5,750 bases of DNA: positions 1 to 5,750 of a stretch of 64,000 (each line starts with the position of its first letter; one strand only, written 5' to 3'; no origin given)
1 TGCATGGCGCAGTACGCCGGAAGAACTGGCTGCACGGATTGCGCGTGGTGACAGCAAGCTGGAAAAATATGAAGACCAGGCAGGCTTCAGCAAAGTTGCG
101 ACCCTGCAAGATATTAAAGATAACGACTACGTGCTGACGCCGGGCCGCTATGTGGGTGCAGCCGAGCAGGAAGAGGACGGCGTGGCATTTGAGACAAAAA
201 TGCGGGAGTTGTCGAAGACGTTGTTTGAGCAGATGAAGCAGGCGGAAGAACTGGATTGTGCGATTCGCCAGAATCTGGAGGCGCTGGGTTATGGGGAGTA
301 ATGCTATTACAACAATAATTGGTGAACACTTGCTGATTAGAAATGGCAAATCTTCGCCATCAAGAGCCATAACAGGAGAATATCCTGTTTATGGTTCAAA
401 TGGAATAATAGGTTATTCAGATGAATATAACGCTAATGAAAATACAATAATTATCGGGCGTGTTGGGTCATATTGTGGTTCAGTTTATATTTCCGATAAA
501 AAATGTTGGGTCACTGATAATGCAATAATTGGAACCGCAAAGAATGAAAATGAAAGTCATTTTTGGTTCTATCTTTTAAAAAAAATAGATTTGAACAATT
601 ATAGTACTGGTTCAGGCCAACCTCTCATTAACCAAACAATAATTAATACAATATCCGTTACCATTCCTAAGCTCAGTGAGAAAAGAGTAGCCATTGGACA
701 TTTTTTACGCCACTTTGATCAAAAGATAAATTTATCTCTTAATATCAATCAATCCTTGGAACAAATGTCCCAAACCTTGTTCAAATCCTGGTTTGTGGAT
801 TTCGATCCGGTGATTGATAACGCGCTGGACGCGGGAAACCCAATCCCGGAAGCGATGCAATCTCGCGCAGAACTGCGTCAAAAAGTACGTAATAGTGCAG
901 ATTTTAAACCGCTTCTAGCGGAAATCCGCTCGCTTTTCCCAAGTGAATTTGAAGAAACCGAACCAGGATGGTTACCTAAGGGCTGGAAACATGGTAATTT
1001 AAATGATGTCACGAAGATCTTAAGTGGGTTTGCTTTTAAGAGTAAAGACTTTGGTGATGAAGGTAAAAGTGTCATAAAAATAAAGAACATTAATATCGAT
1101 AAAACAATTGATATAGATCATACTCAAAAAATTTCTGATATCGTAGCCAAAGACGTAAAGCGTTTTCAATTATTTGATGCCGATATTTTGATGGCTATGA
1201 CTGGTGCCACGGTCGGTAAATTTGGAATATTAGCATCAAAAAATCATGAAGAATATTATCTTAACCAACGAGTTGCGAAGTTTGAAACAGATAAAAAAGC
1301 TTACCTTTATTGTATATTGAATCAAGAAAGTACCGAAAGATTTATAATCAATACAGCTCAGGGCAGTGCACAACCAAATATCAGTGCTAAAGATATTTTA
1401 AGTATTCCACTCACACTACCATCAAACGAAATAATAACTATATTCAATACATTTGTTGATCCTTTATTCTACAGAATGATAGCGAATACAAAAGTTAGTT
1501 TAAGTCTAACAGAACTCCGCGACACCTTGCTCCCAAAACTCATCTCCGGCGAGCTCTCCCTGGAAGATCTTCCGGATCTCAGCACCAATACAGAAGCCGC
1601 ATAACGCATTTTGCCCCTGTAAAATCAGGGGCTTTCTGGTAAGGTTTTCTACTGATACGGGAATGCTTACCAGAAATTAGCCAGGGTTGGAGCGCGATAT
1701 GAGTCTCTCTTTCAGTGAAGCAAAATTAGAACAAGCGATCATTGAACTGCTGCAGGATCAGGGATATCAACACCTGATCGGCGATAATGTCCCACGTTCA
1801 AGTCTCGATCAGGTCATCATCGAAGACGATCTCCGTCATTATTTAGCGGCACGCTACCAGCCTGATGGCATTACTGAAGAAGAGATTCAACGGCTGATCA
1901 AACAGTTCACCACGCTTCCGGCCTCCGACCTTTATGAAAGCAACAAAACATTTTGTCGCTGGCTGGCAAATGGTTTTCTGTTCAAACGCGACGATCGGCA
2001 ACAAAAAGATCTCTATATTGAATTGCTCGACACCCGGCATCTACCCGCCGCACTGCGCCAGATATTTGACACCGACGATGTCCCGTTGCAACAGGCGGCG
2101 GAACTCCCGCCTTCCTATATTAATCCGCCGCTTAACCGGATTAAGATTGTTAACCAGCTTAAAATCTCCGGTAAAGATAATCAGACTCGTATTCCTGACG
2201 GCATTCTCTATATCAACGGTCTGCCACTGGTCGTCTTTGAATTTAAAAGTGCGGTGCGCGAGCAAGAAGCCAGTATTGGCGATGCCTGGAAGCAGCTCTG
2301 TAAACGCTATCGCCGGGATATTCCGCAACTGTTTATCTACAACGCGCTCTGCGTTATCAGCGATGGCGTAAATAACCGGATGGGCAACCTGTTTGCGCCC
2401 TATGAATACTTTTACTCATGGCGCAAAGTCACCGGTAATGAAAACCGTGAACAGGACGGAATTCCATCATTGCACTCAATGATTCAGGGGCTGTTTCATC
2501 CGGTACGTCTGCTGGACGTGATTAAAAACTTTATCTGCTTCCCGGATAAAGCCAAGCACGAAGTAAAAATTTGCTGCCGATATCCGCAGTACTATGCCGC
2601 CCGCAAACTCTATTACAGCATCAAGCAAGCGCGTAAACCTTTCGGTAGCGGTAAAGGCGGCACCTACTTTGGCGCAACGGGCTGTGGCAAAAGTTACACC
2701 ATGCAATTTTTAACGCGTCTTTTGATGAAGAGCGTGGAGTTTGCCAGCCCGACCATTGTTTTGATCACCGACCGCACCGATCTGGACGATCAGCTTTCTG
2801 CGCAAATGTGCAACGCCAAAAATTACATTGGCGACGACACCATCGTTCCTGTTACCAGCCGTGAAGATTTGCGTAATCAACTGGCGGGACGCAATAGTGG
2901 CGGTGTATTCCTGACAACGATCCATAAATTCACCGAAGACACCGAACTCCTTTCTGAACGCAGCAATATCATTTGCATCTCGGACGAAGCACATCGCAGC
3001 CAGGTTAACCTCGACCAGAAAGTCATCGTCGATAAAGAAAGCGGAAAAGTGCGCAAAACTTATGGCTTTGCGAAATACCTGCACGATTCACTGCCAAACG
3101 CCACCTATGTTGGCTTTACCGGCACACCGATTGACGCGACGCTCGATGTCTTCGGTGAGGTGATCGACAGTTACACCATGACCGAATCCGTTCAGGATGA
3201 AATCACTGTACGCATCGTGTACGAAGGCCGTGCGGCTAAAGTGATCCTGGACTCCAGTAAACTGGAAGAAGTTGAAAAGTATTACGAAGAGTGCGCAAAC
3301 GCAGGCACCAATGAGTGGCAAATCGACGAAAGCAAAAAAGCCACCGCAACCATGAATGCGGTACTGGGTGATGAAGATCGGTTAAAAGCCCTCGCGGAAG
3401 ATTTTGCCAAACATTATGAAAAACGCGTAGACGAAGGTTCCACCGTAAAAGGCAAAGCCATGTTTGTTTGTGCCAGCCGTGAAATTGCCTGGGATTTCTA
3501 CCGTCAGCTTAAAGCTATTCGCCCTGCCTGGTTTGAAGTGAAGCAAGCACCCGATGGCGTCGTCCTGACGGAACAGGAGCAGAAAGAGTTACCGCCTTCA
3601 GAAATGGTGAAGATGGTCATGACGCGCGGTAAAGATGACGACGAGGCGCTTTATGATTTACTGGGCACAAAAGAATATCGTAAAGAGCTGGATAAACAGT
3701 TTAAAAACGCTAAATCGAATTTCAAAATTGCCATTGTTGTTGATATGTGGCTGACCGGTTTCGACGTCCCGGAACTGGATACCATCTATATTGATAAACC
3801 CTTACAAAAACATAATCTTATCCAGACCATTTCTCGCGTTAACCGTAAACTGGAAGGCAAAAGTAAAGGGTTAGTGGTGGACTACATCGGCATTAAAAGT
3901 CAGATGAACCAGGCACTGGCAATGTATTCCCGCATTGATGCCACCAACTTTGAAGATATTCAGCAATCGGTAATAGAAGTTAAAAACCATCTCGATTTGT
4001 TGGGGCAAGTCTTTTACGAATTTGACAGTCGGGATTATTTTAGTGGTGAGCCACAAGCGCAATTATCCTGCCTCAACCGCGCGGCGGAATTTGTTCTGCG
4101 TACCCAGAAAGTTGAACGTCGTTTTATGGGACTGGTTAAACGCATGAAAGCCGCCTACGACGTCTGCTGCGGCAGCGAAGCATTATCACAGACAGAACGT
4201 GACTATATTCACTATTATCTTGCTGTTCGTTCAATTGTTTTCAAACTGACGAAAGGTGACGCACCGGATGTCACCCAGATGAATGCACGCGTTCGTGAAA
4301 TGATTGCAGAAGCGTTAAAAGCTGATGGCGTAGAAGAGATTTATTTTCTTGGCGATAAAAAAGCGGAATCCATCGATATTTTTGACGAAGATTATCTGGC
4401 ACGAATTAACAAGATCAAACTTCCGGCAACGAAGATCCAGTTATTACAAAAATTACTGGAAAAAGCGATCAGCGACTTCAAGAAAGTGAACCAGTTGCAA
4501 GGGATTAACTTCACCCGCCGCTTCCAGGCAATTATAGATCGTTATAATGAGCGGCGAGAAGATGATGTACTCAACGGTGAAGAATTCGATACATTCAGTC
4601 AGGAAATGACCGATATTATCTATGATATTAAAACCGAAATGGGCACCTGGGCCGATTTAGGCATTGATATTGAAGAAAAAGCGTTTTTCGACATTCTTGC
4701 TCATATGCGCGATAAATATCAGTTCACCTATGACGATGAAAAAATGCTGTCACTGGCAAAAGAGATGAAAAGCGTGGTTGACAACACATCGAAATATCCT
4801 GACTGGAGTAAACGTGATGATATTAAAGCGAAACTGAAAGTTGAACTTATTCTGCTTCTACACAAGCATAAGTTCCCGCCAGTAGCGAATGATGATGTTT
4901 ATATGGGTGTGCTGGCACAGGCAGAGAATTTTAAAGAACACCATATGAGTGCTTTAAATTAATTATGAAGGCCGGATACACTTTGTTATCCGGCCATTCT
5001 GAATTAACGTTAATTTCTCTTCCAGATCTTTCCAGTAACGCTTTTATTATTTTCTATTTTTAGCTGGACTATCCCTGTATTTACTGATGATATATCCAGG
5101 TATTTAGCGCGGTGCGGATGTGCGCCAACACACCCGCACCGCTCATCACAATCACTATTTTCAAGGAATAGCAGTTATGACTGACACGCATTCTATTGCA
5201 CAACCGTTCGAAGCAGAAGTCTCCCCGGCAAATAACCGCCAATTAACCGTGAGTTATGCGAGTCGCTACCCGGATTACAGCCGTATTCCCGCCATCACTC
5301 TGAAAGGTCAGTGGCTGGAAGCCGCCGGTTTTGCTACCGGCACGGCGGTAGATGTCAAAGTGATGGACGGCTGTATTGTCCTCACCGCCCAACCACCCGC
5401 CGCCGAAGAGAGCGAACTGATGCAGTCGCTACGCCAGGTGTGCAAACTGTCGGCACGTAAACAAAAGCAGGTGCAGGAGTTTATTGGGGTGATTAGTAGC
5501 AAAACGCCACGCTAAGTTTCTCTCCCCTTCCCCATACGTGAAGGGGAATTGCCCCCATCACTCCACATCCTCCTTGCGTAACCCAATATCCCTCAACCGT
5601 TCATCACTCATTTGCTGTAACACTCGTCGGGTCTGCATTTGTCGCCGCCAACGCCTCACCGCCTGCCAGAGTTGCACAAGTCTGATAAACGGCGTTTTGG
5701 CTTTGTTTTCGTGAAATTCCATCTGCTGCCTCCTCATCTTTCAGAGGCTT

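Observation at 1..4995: Type I R-M system with hsdM-hsdS-hsdR gene order in the immigration-control region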

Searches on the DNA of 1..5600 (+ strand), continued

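Call 69: search_dna_similar(query=window:1699-4962:+, collection=ecoli_genomes, mode=near, max_rows=12, rows=spread)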
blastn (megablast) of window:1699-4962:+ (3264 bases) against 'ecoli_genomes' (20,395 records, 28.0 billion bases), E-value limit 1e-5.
Records with a match: 1086; places in all: 1150; records where one place covers at least 80% of the query: 862.
Genomes with a match: 1086 of 5426; with a place that covers at least 80% of the query: 862. Places per genome that has any: lowest 1, median 1, highest 3. On chromosomes: 1149 places; on plasmids: 1.
Best place of each record, by identity: >=99% 29; 95-99% 1026; 90-95% 31.
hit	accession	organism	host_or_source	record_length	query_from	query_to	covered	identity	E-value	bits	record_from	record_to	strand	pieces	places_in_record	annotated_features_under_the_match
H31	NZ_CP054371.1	Escherichia coli strain SCU-316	Homo sapiens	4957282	1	3264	100%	100.0%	0e+0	6028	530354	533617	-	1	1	type I restriction endonuclease subunit R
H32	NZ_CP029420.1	Escherichia coli strain 3385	not collected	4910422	1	3264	100%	98.5%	0e+0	5762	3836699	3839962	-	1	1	type I restriction endonuclease subunit R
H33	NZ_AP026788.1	Escherichia coli strain IPCEC42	Homo sapiens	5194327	1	3264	100%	98.5%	0e+0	5762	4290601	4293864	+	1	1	type I restriction endonuclease subunit R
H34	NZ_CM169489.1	Escherichia coli strain EC12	Homo sapiens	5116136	1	3264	100%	98.5%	0e+0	5762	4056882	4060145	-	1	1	type I restriction endonuclease subunit R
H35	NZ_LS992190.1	Escherichia coli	-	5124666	1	3264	100%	98.5%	0e+0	5762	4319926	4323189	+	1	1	type I restriction endonuclease subunit R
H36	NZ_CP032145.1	Escherichia coli strain 15.TR.026_OXA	Larus michahellis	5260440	1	3264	100%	98.4%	0e+0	5746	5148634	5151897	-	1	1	type I restriction endonuclease subunit R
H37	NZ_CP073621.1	Escherichia coli strain CE2050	Chroicocephalus novaehollandiae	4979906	1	3264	100%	98.3%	0e+0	5729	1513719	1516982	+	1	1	type I restriction endonuclease subunit R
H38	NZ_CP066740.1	Escherichia coli strain R12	rat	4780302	1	3264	100%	98.1%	0e+0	5685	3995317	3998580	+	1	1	type I restriction endonuclease subunit R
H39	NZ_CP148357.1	Escherichia coli strain Z1323HEC0393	Homo sapiens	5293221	1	3264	100%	97.5%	0e+0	5585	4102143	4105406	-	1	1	type I restriction endonuclease subunit R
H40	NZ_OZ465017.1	Escherichia coli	Homo sapiens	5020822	2600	3264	20%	97.9%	0e+0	1151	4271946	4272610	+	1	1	type I restriction enzyme endonuclease domain-containing protein | type I restriction-modification system subunit M N-terminal ...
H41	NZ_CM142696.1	Escherichia coli strain UID2309220041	Homo sapiens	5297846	3012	3252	7%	94.6%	2e-99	374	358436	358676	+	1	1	type I restriction enzyme endonuclease domain-containing protein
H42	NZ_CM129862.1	Escherichia coli strain SW070917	wastewater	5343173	3012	3101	3%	98.9%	2e-35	161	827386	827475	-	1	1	none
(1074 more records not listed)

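Call 70: search_dna_similar(query=window:291-1604:+, collection=ecoli_genomes, mode=near, max_rows=25, rows=best)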
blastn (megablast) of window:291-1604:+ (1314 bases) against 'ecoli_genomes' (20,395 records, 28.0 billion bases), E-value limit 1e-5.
Records with a match: 860; places in all: 884; records where one place covers at least 80% of the query: 8.
Genomes with a match: 860 of 5426; with a place that covers at least 80% of the query: 8. Places per genome that has any: lowest 1, median 1, highest 3. On chromosomes: 884 places; on plasmids: 0.
Best place of each record, by identity: >=99% 10; 95-99% 37; 90-95% 112; 80-90% 701.
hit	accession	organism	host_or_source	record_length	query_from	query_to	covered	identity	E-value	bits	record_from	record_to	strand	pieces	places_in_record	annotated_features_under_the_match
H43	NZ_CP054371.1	Escherichia coli strain SCU-316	Homo sapiens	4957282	1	1314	100%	99.9%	0e+0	2422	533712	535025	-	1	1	restriction endonuclease subunit S | type I restriction-modification system subunit M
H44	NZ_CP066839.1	Escherichia coli strain Ec-RL2-1X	Gallus gallus domesticus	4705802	1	1314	100%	99.9%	0e+0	2422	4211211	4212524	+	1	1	restriction endonuclease subunit S | type I restriction-modification system subunit M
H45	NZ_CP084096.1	Escherichia coli O78 strain 3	Homo sapiens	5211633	1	1314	100%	99.9%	0e+0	2422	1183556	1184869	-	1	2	restriction endonuclease subunit S | type I restriction-modification system subunit M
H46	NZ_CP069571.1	Escherichia coli strain FDAARGOS_1250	Homo sapiens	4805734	1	1314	100%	99.9%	0e+0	2422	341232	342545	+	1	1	restriction endonuclease subunit S | type I restriction-modification system subunit M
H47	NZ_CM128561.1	Escherichia coli strain 3908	turkey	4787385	1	1314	100%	99.9%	0e+0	2422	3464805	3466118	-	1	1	restriction endonuclease subunit S | type I restriction-modification system subunit M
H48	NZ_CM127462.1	Escherichia coli strain G5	seawater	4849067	1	1314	100%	99.9%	0e+0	2422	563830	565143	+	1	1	restriction endonuclease subunit S | type I restriction-modification system subunit M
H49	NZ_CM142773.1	Escherichia coli strain GPEC1446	chicken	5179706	1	1314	100%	99.9%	0e+0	2422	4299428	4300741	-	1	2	restriction endonuclease subunit S | type I restriction-modification system subunit M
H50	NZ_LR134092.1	Escherichia coli strain NCTC10444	Calf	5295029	1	1314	100%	99.9%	0e+0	2422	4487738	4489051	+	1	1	restriction endonuclease subunit S | type I restriction-modification system subunit M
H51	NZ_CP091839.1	Escherichia coli strain SWYHX138.261ft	Equus ferus caballus (Thoroughbred)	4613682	1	815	62%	99.6%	0e+0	1489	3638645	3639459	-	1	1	restriction endonuclease subunit S | type I restriction-modification system subunit M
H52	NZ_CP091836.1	Escherichia coli strain SWYHX138.33gt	Equus ferus caballus (Thoroughbred)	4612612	1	815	62%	99.6%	0e+0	1489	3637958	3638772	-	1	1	restriction endonuclease subunit S | type I restriction-modification system subunit M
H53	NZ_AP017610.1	Escherichia coli strain 20Ec-P-124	Sus scrofa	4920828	1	697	53%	95.8%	0e+0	1127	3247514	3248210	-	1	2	restriction endonuclease subunit S | type I restriction-modification system subunit M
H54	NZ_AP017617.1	Escherichia coli strain MRY15-117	Bos taurus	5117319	1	697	53%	95.8%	0e+0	1127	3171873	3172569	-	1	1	restriction endonuclease subunit S | type I restriction-modification system subunit M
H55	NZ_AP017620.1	Escherichia coli strain MRY15-131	Bos taurus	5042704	1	697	53%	95.8%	0e+0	1127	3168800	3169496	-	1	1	restriction endonuclease subunit S | type I restriction-modification system subunit M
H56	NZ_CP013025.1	Escherichia coli strain 2009C-3133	Homo sapiens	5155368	1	697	53%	95.8%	0e+0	1127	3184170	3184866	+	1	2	restriction endonuclease subunit S | type I restriction-modification system subunit M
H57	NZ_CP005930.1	Escherichia coli APEC IMT5155 strain APEC IMT5155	chicken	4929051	1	697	53%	95.8%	0e+0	1127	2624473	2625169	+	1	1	restriction endonuclease subunit S | type I restriction-modification system subunit M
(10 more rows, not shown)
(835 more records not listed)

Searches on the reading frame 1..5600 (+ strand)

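Call 7: search_protein_families(proteins=[L001:7682-9301:+, L001:6452-7618:+], library=ncbifam)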
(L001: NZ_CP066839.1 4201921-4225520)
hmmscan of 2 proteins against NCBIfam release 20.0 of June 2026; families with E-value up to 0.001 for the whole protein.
L001:7682-9301:+ (539 aa): 3 families
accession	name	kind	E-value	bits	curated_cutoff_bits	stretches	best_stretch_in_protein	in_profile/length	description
TIGR00497.1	hsdM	equivalog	1.8e-50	172.1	242.75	1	13-498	3-493/515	type I restriction-modification system subunit M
NF047738.1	antiphage_MADS2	equivalog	1.5e-08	33.4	720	1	94-236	236-363/654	methylation-associated defense system DNA methyltransferase MAD2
TIGR03534.1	RF_mod_PrmC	equivalog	7.5e-05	22.3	199.1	1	193-311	76-189/253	peptide chain release factor N(5)-glutamine methyltransferase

L001:6452-7618:+ (388 aa): 0 families

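Call 67: search_solved_structures(query=L001:7682-9301:+, max_evalue=0.001)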
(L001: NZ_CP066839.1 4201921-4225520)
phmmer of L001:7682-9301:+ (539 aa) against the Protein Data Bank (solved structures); distinct sequences matched with E-value up to 0.001: 11.
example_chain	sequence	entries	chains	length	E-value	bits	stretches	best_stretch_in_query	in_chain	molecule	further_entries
3khk_A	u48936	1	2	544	2.4e-133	448.7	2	65-500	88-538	Type I restriction-modification system methylation subunit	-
7vru_B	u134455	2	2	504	1.8e-54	188.5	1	11-446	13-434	Site-specific DNA-methyltransferase (adenine-specific)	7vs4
7vru_A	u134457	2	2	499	4.1e-54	187.3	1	13-522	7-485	Site-specific DNA-methyltransferase (adenine-specific)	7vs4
3lkd_A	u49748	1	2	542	5.4e-41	144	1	13-393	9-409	Type I restriction-modification system methyltransferase subunit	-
7bst_D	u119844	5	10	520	1.5e-38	136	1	16-394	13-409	Type I restriction enzyme EcoR124II M protein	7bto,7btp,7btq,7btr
2okc_A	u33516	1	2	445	2.1e-19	72.8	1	160-394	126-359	Type I restriction enzyme StySJI M protein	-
2y7c_B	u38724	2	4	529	3.9e-18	68.6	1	79-399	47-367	TYPE I RESTRICTION ENZYME ECOKI M PROTEIN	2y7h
2ar0_A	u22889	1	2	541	4.2e-18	68.5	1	79-400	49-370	Type I restriction enzyme EcoKI M protein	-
3ufb_A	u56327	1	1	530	1.7e-13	53.3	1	163-396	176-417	Type I restriction-modification system methyltransferase subunit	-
5ybb_A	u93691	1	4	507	3.7e-11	45.6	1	159-378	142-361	Type I restriction-modification system methyltransferase subunit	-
7eew_A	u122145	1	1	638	1.9e-10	43.2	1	126-388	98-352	Type I restriction-modification system methyltransferase subunit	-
